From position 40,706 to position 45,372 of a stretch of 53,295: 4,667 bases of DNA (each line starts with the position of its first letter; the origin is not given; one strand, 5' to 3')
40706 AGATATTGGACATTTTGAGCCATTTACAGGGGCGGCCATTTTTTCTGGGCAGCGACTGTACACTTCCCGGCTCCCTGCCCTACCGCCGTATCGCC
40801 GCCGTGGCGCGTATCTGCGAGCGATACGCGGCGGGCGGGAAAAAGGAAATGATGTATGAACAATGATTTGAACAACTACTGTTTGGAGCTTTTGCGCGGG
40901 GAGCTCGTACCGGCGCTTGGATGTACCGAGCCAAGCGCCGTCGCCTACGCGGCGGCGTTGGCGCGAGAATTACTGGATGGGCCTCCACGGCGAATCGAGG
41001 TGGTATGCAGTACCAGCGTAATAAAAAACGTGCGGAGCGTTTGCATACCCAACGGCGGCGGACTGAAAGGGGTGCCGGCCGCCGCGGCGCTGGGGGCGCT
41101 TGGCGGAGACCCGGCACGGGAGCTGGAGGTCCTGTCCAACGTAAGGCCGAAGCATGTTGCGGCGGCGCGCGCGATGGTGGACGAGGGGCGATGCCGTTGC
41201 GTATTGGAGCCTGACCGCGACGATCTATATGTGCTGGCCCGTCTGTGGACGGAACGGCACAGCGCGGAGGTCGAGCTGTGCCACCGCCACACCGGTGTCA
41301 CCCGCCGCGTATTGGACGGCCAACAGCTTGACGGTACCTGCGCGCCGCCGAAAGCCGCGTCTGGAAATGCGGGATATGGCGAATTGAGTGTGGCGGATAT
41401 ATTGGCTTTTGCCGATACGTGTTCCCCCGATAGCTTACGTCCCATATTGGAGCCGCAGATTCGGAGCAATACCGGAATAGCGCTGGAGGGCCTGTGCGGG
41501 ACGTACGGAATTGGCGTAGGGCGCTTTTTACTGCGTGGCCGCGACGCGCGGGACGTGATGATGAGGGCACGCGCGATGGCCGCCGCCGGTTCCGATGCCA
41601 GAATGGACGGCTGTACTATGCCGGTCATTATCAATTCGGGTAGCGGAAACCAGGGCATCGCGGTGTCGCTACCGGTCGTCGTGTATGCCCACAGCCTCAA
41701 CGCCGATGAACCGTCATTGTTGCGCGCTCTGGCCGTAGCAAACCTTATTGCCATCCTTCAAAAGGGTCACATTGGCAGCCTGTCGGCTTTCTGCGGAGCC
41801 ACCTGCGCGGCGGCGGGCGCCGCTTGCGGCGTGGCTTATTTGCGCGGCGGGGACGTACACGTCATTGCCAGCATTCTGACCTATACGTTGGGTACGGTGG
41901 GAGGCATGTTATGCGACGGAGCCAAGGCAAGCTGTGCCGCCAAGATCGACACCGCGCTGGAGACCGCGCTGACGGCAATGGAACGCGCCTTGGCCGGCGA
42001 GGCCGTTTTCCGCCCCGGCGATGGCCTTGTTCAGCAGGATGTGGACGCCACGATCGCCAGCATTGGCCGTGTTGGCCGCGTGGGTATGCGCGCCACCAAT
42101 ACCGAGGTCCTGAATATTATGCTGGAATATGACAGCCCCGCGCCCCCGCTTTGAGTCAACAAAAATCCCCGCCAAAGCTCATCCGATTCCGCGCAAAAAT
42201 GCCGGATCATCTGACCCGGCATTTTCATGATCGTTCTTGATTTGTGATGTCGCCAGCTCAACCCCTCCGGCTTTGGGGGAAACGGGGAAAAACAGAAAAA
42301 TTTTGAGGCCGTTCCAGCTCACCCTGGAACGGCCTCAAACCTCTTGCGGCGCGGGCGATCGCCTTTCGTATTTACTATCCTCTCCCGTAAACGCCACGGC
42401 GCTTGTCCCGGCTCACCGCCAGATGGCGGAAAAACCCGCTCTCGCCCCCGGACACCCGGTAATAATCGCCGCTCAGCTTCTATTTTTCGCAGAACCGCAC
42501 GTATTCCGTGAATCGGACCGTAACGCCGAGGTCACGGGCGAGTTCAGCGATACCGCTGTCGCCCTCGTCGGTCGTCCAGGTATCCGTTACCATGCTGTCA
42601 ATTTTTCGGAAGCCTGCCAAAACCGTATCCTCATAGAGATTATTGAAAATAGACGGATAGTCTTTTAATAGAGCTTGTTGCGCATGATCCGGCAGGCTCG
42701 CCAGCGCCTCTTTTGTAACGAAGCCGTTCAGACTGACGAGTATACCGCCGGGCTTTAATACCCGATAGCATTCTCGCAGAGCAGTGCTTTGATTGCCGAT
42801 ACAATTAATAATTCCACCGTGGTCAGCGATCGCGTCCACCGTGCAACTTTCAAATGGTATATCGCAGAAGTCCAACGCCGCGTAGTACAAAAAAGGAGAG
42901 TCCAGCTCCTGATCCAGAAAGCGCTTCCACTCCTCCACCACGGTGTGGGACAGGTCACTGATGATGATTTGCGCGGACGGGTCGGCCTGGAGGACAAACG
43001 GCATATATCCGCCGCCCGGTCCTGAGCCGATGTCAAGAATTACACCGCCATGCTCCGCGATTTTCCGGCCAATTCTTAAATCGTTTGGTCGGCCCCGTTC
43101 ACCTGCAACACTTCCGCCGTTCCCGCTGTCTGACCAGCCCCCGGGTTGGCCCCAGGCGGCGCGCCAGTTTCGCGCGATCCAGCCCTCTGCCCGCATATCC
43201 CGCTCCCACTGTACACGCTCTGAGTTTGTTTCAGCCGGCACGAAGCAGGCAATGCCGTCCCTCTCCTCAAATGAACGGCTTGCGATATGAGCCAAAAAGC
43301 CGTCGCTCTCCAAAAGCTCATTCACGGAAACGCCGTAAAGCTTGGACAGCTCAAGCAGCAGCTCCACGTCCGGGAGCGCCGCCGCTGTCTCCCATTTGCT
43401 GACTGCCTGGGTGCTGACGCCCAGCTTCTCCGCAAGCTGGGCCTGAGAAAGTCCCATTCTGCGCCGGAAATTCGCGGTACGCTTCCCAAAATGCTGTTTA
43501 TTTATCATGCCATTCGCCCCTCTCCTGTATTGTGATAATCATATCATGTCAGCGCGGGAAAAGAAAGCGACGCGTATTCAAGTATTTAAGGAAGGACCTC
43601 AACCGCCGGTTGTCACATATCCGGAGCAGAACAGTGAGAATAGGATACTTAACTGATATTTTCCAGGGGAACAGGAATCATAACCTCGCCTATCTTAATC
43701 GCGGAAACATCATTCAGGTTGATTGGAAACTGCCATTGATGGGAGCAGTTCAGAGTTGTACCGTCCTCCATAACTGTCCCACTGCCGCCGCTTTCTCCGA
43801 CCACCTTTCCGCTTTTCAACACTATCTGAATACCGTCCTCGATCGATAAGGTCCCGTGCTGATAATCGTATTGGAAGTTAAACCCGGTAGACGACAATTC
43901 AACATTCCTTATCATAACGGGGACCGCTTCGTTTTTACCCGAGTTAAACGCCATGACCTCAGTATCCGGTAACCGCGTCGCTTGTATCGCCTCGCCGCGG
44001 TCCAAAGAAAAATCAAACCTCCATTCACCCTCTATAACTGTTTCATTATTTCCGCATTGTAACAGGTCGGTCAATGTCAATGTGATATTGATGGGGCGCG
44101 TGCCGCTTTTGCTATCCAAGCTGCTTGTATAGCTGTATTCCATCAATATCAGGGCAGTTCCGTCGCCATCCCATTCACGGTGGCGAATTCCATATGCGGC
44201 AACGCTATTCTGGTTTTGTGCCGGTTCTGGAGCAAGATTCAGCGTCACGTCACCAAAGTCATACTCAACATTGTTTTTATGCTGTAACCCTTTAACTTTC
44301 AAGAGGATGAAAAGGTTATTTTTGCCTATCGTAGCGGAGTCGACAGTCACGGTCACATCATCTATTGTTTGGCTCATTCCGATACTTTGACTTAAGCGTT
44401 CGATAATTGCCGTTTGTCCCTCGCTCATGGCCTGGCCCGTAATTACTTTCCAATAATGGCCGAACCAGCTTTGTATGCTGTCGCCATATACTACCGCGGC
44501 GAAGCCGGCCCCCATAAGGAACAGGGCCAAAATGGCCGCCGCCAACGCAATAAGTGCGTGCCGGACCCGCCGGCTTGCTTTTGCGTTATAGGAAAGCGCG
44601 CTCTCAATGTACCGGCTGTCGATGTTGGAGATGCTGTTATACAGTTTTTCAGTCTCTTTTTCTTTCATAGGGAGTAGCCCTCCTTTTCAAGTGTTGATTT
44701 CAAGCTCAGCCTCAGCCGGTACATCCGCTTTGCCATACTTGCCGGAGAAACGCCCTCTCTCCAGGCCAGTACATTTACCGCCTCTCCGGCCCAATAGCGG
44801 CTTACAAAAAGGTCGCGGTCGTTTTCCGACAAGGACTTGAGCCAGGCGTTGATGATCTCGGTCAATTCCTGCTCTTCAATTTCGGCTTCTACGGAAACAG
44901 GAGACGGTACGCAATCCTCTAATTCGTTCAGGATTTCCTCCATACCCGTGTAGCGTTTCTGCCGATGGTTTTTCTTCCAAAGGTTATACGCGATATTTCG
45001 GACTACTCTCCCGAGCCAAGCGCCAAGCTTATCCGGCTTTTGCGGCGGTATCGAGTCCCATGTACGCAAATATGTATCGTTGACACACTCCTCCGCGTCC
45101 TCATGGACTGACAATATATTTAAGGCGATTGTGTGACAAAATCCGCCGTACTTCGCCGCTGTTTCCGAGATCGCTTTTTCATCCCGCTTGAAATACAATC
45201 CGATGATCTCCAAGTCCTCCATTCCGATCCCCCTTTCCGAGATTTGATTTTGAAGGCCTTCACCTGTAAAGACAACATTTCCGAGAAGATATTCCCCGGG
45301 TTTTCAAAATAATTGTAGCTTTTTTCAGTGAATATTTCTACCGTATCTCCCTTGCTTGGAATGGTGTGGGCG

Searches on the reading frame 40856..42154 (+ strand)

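Call 56: search_protein_families(library=pfam, proteins=[window:40856-42154:+], max_evalue=0.001)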
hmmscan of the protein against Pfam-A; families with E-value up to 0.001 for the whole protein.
window:40856-42154:+ (432 aa): 1 family
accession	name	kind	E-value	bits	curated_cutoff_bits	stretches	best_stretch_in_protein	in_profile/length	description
PF03313.21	SDH_alpha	-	4.7e-52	177.7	26.4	1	89-420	3-260/260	Serine dehydratase alpha chain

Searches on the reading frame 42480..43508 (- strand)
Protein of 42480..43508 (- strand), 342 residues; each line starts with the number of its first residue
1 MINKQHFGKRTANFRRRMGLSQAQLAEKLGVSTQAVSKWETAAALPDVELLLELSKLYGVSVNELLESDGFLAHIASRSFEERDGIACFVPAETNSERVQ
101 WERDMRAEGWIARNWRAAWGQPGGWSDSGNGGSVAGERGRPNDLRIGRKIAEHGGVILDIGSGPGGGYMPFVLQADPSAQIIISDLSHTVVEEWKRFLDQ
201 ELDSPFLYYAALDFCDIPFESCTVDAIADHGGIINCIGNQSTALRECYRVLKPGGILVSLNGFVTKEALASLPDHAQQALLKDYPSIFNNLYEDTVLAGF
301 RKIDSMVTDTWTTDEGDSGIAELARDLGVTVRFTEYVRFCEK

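Call 55: search_protein_families(library=ncbifam, proteins=[window:42480-43508:-], max_evalue=0.001)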
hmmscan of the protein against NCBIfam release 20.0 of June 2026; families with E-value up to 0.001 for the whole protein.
window:42480-43508:- (342 aa): 25 families
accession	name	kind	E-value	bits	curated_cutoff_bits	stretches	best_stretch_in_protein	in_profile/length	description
NF041951.1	phage_RstR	subfamily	3.2e-11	43.4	80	1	7-69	3-65/108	RstR family transcriptional repressor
TIGR01934.1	MenG_MenH_UbiE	subfamily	7.4e-10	38.5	158.35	1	153-267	39-149/223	ubiquinone/menaquinone biosynthesis methyltransferase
NF041537.1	ArsM_AhpD_UU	exception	2.7e-09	36.3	510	1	152-260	75-181/345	arsenite methyltransferase/AhpD domain selenoprotein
NF001244.0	PRK00216.1-5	equivalog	5.8e-09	35.6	216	1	153-261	48-155/236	bifunctional demethylmenaquinone methyltransferase/2-methoxy-6-polyprenyl-1,4-benzoquinol methylase UbiE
NF052239.1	antitox_spr1629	equivalog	4e-08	32.8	335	1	7-69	3-65/377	spr1629 family repressor/antitoxin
NF007257.0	PRK09706.1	subfamily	1.6e-07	31.2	101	1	3-62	2-61/135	transcriptional repressor DicA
NF052510.1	methyltran_MpqE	exception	2.2e-07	30.5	335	1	151-261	44-153/234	methyl-plastoquinone biosynthesis methyltransferase MpqE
NF007408.0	PRK09943.1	equivalog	2.6e-07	30.4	211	1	6-66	7-67/185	HTH-type transcriptional regulator PuuR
NF046037.1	carphisopro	domain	5.1e-07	29.8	38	1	17-62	7-53/54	carph-isopro domain-containing protein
NF001242.0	PRK00216.1-3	equivalog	5.9e-07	29.1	351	1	156-261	73-177/258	bifunctional demethylmenaquinone methyltransferase/2-methoxy-6-polyprenyl-1,4-benzoquinol methylase UbiE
NF001240.0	PRK00216.1-1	equivalog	7.4e-07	28.5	378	1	151-261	61-170/251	bifunctional demethylmenaquinone methyltransferase/2-methoxy-6-polyprenyl-1,4-benzoquinol methylase UbiE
TIGR03070.1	couple_hipB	subfamily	8.3e-07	28.9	71.65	1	12-54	8-50/58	type II toxin-antitoxin system Y4mF family antitoxin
NF008823.0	PRK11873.1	subfamily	8.4e-07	28.7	263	1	152-268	76-189/272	arsenite methyltransferase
NF047649.1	MTase_UXPK_star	exception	1.2e-06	27.8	460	1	153-260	77-182/283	methyltransferase/UXPK-star double selenoprotein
TIGR03830.1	CxxCG_CxxCG_HTH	subfamily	2.5e-06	27.3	61.8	1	8-48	67-107/127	type II TA system antitoxin MqsA family protein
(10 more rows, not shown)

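Call 56: search_protein_families(library=pfam, proteins=[window:42480-43508:-], max_evalue=0.001)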
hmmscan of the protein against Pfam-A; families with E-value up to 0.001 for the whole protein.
window:42480-43508:- (342 aa): 10 families
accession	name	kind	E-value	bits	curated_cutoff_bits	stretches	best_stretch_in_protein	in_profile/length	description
PF01381.28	HTH_3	-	6.8e-15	55.3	23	1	14-65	4-55/55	Helix-turn-helix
PF08241.18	Methyltransf_11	-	8.5e-12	46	21.2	1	158-258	1-94/95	Methyltransferase domain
PF13560.12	HTH_31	-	5.9e-11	43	27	1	7-65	2-61/64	Helix-turn-helix domain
PF13649.12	Methyltransf_25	-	1.1e-10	42.5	27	1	157-255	1-97/97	Methyltransferase domain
PF01209.24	Ubie_methyltran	-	4.6e-08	33.1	20.1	1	152-261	46-153/233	ubiE/COQ5 methyltransferase family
PF08242.18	Methyltransf_12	-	8.7e-07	30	30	1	158-257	1-98/98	Methyltransferase domain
PF13847.12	Methyltransf_31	-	2.4e-06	27.8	27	1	154-263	4-113/145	Methyltransferase domain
PF07022.19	Phage_CI_repr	-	3.3e-06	27.8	22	1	18-70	10-62/65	Bacteriophage CI repressor helix-turn-helix domain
PF15943.11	YdaS_toxin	-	7.2e-05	23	30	0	21-41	10-30/65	Bacterial toxin YdaS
PF08281.18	Sigma70_r4_2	-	0.00056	19.9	25.7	0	15-38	22-45/54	Sigma-70, region 4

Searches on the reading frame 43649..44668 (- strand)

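Call 55: search_protein_families(library=ncbifam, proteins=[window:43649-44668:-], max_evalue=0.001)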
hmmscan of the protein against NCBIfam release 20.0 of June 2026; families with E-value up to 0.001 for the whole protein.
window:43649-44668:- (339 aa): 0 families

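Call 56: search_protein_families(library=pfam, proteins=[window:43649-44668:-], max_evalue=0.001)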
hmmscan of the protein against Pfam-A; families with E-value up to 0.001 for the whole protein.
window:43649-44668:- (339 aa): 1 family
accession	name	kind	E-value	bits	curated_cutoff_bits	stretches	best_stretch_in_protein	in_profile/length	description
PF13786.12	DUF4179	-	1.2e-09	38.9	30.1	1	36-126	5-93/94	Domain of unknown function (DUF4179)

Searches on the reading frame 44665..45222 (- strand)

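Call 55: search_protein_families(library=ncbifam, proteins=[window:44665-45222:-], max_evalue=0.001)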
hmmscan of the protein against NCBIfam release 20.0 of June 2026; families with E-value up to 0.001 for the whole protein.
window:44665-45222:- (185 aa): 45 families (the best 25 are shown)
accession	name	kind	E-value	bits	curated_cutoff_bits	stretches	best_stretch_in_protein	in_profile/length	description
TIGR02937.1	sigma70-ECF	superfamily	3.1e-17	62.7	42.9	1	17-177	2-164/165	sigma-70 family RNA polymerase sigma factor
NF008888.0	PRK11922.1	equivalog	1.8e-14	53.9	204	1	2-181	16-199/231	RNA polymerase sigma factor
TIGR02985.1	Sig70_bacteroi1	subfamily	2.9e-14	53.6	126.4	1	29-176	14-160/162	RNA polymerase sigma-70 factor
TIGR02989.1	Sig-70_gvs1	subfamily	1.5e-13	50.9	124.55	1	36-175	21-155/158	RNA polymerase sigma-70 factor, Rhodopirellula/Verrucomicrobium family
NF004113.0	PRK05602.1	equivalog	8.3e-11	41.9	208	1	5-181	34-204/211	RNA polymerase sigma factor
NF058625.1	sigma_PG0214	equivalog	1.6e-10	40.9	130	1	31-181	19-164/170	GFO_1088 family ECF-type sigma factor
NF007227.0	PRK09645.1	subfamily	5.9e-10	39.3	202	1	14-182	11-174/177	sigma-70 family RNA polymerase sigma factor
NF007224.0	PRK09642.1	equivalog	1.3e-09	38.2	212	1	27-181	6-157/160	RNA polymerase sigma factor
NF009190.0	PRK12538.1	equivalog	9.6e-09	35.3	303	1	13-140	60-181/233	RNA polymerase sigma factor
NF009176.0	PRK12524.1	equivalog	1.1e-08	35.1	264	1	3-144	13-150/196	RNA polymerase sigma factor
TIGR02983.1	SigE-fam_strep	subfamily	1.6e-08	34.6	141.55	1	33-180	23-160/162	SigE family RNA polymerase sigma factor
TIGR02950.1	SigM_subfam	subfamily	1.3e-07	31.6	147.95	1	40-178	24-158/159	RNA polymerase sigma factor, SigM family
NF009167.0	PRK12514.1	equivalog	1.9e-07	31.1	265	1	28-179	32-179/180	RNA polymerase sigma factor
NF005448.0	PRK07037.1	equivalog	2.6e-07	30.4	190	1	31-160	27-153/186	RNA polymerase factor sigma-70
NF009172.0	PRK12519.1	subfamily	6.7e-07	29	222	1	12-179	25-190/194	RNA polymerase sigma factor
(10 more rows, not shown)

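Call 56: search_protein_families(library=pfam, proteins=[window:44665-45222:-], max_evalue=0.001)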
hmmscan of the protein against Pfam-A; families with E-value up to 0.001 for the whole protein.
window:44665-45222:- (185 aa): 1 family
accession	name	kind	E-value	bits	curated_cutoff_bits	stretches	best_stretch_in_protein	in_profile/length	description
PF04542.20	Sigma70_r2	-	7.2e-10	39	24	1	24-87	4-70/71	Sigma-70 region 2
